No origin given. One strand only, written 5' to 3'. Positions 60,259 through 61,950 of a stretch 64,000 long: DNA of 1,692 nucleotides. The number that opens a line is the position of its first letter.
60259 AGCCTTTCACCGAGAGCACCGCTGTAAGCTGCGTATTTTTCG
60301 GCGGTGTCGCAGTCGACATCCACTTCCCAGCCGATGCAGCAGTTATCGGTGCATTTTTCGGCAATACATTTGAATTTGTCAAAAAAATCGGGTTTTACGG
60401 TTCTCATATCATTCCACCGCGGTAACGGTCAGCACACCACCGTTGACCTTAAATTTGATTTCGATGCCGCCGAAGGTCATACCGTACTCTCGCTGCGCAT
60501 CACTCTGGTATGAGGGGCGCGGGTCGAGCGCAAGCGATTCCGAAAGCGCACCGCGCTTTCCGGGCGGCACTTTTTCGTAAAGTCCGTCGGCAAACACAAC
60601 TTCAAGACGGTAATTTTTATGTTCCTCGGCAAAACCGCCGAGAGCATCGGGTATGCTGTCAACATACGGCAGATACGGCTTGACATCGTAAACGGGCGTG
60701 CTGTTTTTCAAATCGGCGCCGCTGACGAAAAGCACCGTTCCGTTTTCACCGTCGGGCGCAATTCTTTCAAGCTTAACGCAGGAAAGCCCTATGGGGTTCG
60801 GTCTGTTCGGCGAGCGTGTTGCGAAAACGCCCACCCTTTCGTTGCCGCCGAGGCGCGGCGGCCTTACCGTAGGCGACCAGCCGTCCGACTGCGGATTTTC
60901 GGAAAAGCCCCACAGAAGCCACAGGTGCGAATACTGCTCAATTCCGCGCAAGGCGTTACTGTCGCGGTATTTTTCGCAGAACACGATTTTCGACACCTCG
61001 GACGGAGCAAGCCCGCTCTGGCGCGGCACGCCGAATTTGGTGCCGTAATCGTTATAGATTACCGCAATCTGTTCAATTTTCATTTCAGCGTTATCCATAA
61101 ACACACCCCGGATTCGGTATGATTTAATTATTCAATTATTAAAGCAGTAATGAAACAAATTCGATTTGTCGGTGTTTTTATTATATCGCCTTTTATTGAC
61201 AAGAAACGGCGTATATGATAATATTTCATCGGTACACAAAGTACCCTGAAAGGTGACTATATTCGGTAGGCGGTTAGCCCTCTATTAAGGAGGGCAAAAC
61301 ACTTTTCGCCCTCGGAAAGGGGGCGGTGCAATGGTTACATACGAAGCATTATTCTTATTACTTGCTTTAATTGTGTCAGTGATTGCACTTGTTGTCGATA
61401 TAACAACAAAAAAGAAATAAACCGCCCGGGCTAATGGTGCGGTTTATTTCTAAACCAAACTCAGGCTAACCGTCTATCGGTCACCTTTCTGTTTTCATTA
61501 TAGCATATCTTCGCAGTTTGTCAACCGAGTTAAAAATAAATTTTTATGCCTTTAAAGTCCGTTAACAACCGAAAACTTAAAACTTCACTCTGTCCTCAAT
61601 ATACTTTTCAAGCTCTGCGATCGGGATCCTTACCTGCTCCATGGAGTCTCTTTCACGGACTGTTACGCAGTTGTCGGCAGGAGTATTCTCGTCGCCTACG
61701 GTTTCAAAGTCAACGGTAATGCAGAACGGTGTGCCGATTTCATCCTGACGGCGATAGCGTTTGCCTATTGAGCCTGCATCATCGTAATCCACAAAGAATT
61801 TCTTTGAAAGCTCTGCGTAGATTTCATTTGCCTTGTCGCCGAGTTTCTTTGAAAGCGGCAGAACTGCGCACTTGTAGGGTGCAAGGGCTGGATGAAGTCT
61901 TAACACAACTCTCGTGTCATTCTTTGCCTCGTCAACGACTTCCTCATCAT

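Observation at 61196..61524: Candidate type I toxin-antitoxin locus: 29-aa hydrophobic peptide with a sequestered RBS and a convergent sRNA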

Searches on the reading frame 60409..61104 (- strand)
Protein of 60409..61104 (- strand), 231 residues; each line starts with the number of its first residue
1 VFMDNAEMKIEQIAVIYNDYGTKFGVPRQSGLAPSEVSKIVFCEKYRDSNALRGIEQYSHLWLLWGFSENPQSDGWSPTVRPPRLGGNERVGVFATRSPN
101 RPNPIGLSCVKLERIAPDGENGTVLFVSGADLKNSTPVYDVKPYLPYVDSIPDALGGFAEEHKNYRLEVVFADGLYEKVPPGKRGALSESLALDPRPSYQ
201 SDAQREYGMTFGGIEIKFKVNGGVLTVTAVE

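Call 21: find_homologous_proteins(query=window:60409-61104:-, max_evalue=1e-30)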
Query window:60409-61104:- (231 aa): 8000 proteins with E <= 1e-30 among 8000 candidates; the best 120 are listed.
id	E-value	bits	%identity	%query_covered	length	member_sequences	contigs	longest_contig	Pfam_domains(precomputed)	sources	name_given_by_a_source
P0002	1.3e-136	472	90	99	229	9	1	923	PF01980.23,PF18389.9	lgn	-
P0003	4.4e-135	467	89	99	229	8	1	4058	PF01980.23,PF18389.9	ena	-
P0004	4.0e-89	316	63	97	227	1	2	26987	PF01980.23,PF18389.9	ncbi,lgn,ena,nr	ncbi:MAG: tRNA (N6-threonylcarbamoyladenosine(37)-N6)-methyltransferase TrmO [Clostridia bacterium]|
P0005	4.0e-88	313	62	97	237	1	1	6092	PF01980.23,PF18389.9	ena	-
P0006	1.9e-87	311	63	97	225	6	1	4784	PF01980.23,PF18389.9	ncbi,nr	ncbi:MAG: tRNA (N6-threonylcarbamoyladenosine(37)-N6)-methyltransferase TrmO [Clostridia bacterium]|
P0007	1.9e-87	311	64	96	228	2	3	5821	PF01980.23,PF18389.9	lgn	-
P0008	4.7e-87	310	60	98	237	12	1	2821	PF01980.23,PF18389.9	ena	-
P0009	1.1e-86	308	65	96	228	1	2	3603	PF01980.23,PF18389.9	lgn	-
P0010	1.2e-86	308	64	97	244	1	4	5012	PF01980.23,PF18389.9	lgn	-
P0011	2.7e-86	307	62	97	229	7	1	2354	PF01980.23,PF18389.9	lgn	-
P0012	3.2e-86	307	63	97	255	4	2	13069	PF01980.23,PF18389.9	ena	-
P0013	3.6e-86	307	62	97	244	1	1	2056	PF01980.23,PF18389.9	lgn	-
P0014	5.8e-86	306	61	100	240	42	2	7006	PF01980.23,PF18389.9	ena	-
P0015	7.5e-86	306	63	98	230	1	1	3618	PF01980.23,PF18389.9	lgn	-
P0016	7.6e-86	306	63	97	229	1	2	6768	PF01980.23,PF18389.9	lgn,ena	-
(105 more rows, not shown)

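Call 22: find_encoding_contigs(protein=P0003, flank=4000, max_places=6)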
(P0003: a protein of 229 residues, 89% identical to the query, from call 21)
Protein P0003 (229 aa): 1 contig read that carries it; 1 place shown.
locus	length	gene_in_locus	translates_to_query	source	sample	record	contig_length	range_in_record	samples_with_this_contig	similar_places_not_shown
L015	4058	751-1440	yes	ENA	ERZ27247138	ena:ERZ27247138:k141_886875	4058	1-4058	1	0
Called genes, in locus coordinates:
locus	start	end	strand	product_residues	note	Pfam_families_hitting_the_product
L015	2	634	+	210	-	?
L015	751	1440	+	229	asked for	PF01980:TrmO_N, PF18389:TrmO_C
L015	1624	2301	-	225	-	PF00702:Hydrolase, PF13419:HAD_2, PF13242:Hydrolase_like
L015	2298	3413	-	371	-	PF02595:Gly_kinase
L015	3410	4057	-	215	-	?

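Call 23: find_encoding_contigs(protein=window:60409-61104:-, flank=4000, max_places=6)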
Protein window:60409-61104:- (231 aa): no gene with exactly this product is on record in the collection.

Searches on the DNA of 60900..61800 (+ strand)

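Call 3: search_rna_families(source=window, start=60900, end=61800, threshold=evalue, max_evalue=10, show_alignments=3)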
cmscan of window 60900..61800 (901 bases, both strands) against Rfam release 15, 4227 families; matches with E-value up to 10: 8.
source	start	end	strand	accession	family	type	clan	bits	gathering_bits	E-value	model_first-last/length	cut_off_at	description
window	61306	61413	+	RF01412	BsrG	Gene; sRNA;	-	33.4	55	4.5e-06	35-145/259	no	BsrG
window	61269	61401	+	RF01492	rli28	Gene; sRNA;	-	26.4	45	0.44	43-186/186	no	Listeria sRNA rli28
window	61517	61624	-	RF03531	n00280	Gene; sRNA;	-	19.7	65.2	3.1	1-101/101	no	Clostridioides difficile sRNA included into helicase gene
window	61365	61450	+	RF00512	Leu_leader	Cis-reg; leader;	-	17.6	50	0.79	1-148/148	no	Leucine operon leader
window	61152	61345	+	RF02195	TP53TG1_1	Gene; lncRNA;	-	15.5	40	2.1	1-153/153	no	TP53 target 1 conserved region 1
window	61510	61575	-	RF01667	rox1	Cis-reg;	-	15.5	58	5.3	1-59/59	no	Drosophila rox1 ncRNA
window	61108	61194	+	RF01796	frnS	Gene; sRNA;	-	15.5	60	9.1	1-119/119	no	Fumarate/nitrate reductase regulator sRNA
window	61274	61298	+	RF03960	mir-6644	Gene; miRNA;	-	14.9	82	7.6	21-45/67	no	mir-6644 microRNA precursor family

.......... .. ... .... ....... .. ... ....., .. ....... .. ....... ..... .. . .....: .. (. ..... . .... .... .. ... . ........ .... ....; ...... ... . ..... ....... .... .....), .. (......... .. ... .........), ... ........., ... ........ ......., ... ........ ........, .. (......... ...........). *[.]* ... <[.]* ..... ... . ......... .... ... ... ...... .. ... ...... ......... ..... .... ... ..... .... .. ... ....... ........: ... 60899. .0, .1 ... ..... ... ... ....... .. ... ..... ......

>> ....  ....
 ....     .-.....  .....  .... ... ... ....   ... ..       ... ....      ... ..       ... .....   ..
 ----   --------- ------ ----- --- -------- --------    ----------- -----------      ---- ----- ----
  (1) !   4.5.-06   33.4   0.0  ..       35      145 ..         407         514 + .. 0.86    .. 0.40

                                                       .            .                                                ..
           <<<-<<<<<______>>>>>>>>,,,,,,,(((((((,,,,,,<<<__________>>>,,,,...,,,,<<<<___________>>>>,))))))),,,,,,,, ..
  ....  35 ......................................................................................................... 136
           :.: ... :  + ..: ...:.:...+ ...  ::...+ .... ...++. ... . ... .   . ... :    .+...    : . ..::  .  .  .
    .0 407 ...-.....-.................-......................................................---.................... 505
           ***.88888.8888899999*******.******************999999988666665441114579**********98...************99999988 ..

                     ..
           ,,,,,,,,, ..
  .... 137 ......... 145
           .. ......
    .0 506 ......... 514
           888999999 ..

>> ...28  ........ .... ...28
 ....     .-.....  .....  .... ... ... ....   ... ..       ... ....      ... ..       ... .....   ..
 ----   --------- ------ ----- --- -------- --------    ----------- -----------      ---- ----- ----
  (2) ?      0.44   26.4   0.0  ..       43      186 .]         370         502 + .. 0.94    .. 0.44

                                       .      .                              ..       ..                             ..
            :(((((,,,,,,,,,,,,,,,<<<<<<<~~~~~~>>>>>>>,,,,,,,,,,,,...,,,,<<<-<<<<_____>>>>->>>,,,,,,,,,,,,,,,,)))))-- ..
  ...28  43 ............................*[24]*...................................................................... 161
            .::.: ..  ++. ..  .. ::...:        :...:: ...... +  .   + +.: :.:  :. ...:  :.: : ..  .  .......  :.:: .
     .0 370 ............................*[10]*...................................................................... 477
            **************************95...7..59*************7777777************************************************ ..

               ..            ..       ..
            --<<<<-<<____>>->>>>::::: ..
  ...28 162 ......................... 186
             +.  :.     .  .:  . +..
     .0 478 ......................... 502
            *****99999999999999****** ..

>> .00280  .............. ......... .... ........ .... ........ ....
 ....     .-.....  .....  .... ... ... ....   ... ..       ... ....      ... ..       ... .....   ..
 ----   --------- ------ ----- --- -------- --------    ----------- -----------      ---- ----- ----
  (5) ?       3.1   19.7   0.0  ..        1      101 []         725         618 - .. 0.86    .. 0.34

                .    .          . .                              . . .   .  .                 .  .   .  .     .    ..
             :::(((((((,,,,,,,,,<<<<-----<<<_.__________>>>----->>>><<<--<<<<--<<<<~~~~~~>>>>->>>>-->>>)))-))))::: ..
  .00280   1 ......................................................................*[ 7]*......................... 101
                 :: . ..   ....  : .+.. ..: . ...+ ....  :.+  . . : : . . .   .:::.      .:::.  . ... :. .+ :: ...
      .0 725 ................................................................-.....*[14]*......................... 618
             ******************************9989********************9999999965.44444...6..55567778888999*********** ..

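Call 11: search_dna_similar(query=window:61190-61530:+, collection=phages, mode=distant, max_evalue=1)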
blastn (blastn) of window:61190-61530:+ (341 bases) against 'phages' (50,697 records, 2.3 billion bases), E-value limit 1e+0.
Records with a match: 1; places in all: 1; records where one place covers at least 80% of the query: 0.
Best place of each record, by identity: 90-95% 1.
By first word of the organism name: Bacteriophage 1.
By host as written in the record: - 1.
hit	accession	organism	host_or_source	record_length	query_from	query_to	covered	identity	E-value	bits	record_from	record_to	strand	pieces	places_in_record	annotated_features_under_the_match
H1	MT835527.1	Bacteriophage sp.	human fecal samples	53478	272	298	8%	93.1%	3e-1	42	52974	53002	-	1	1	record has no annotation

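Call 12: search_dna_similar(query=window:61190-61530:+, collection=plasmids, mode=distant, max_evalue=1)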
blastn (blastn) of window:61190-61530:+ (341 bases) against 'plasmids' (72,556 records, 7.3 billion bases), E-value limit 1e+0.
Records with a match: 1; places in all: 1; records where one place covers at least 80% of the query: 0.
Best place of each record, by identity: 80-90% 1.
By first word of the organism name: Ruminococcus 1.
By predicted mobility (MOB-suite, as given by PLSDB): mobilizable 1.
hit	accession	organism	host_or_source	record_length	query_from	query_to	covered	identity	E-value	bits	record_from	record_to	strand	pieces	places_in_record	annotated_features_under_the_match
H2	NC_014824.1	Ruminococcus albus 7 = DSM 20455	-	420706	156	189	10%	88.6%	3e-1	43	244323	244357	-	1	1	none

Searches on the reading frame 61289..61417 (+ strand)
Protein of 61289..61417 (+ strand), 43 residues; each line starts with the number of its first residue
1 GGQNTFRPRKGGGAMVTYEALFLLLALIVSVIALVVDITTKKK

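Call 27: find_homologous_proteins(query=window:61289-61417:+, max_evalue=10)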
Query window:61289-61417:+ (43 aa): 3 proteins with E <= 10 among 8 candidates.
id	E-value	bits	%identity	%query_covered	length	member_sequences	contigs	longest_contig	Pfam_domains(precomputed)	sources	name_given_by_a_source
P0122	3.8e-14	68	88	98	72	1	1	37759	-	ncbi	-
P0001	8.9e-7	45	100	67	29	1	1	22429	-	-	-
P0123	1.4e-5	42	93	67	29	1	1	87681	-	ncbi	-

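Call 28: find_encoding_contigs(protein=P0122, flank=5000)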
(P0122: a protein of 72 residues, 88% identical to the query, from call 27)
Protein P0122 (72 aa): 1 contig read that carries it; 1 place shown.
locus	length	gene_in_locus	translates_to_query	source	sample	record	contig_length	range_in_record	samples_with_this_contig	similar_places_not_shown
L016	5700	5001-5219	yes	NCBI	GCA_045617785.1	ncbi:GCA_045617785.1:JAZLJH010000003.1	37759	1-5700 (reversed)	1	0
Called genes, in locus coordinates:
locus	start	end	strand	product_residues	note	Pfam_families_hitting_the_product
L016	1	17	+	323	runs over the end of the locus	PF02603:Hpr_kinase_N, PF07475:Hpr_kinase_C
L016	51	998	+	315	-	PF00480:ROK, PF01869:BcrAD_BadFG (faint)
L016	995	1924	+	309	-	PF01565:FAD_binding_4, PF02873:MurB_C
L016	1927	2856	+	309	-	PF14527:LAGLIDADG_WhiA, PF02650:HTH_WhiA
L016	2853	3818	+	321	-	PF01479:S4 (weak), PF00849:PseudoU_synth_2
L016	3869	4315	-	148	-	-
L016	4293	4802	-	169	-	-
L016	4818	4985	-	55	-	-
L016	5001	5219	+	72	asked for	-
